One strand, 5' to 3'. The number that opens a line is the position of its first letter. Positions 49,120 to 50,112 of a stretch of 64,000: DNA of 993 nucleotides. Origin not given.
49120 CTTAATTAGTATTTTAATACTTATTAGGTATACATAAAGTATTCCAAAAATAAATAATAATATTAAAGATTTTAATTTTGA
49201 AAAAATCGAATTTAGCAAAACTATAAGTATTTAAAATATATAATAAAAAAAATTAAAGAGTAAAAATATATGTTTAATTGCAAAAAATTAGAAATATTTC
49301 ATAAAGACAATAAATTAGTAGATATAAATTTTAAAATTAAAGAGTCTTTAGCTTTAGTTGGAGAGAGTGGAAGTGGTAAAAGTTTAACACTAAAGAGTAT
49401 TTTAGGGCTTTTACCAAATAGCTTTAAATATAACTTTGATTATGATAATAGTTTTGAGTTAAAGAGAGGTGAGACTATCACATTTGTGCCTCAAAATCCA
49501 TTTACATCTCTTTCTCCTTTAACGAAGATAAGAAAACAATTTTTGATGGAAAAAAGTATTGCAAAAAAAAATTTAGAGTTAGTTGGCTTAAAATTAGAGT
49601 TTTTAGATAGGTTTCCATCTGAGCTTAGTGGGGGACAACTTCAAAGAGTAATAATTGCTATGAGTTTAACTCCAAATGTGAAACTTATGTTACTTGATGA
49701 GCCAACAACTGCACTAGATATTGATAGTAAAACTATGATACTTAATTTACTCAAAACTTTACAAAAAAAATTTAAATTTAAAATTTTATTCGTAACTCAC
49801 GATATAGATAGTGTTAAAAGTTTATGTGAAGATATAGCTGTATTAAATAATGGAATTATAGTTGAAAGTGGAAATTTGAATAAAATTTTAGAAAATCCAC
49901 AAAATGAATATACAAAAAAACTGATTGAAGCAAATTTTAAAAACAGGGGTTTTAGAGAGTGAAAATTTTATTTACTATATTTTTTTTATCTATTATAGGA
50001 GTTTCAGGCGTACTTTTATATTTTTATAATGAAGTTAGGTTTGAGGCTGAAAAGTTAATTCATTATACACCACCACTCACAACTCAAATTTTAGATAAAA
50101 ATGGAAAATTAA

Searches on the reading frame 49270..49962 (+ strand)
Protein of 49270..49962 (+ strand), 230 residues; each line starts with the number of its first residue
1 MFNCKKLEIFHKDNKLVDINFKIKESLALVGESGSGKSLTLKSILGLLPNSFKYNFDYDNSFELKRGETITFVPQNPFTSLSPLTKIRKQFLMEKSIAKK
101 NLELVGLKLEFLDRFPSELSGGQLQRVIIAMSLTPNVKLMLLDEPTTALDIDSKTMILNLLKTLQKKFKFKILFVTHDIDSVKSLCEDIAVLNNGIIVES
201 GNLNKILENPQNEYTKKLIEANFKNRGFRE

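Call 3: search_protein_families(library=pfam, proteins=[window:49270-49962:+], max_evalue=1)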
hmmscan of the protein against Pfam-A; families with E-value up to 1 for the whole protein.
window:49270-49962:+ (230 aa): 14 families
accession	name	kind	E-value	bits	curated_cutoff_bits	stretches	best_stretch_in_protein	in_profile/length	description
PF00005.33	ABC_tran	-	3.6e-20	73.4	25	1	18-147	5-137/137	ABC transporter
PF13401.12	AAA_22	-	2.5e-06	28.3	27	1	25-175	6-121/130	AAA domain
PF02463.25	SMC_N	-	5.2e-06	26.5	40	1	110-180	135-200/220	RecF/RecN/SMC N terminal domain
PF04665.18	Pox_A32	-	1.9e-05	24.7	22.8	1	15-56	8-45/242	Poxvirus A32 protein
PF13304.12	AAA_21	-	6.7e-05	23.5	27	1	126-178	247-299/304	AAA domain, putative AbiEii toxin, Type IV TA system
PF08352.17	oligo_HPY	-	0.003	18.4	27.1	1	198-226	1-29/65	Oligopeptide/dipeptide transporter, C-terminal region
PF13555.12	AAA_29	-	0.0069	16.6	27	1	17-49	15-48/61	P-loop containing region of AAA domain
PF01935.23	DUF87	-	0.012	16.1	23.2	1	17-46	16-45/220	Helicase HerA, central domain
PF05621.17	TniB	-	0.018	14.9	22.4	1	130-175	113-160/189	Bacterial TniB protein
PF01078.27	Mg_chelatase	-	0.043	13.6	20.3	1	24-51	22-49/207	Magnesium chelatase, subunit ChlI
PF12775.13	AAA_7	-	0.054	13.5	25.8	1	16-51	25-61/181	P-loop containing dynein motor region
PF04548.22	AIG1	-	0.066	13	27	1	27-46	3-22/212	AIG1 family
PF00437.27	T2SSE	-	0.13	11.4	24.9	1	4-51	121-169/370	Type II/IV secretion system protein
PF13191.12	AAA_16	-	0.19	12.7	32.6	1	25-51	25-51/167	AAA ATPase domain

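Call 61: find_encoding_contigs(protein=window:49270-49962:+, flank=6000, max_places=8)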
Protein window:49270-49962:+ (230 aa): no gene with exactly this product is on record in the collection.
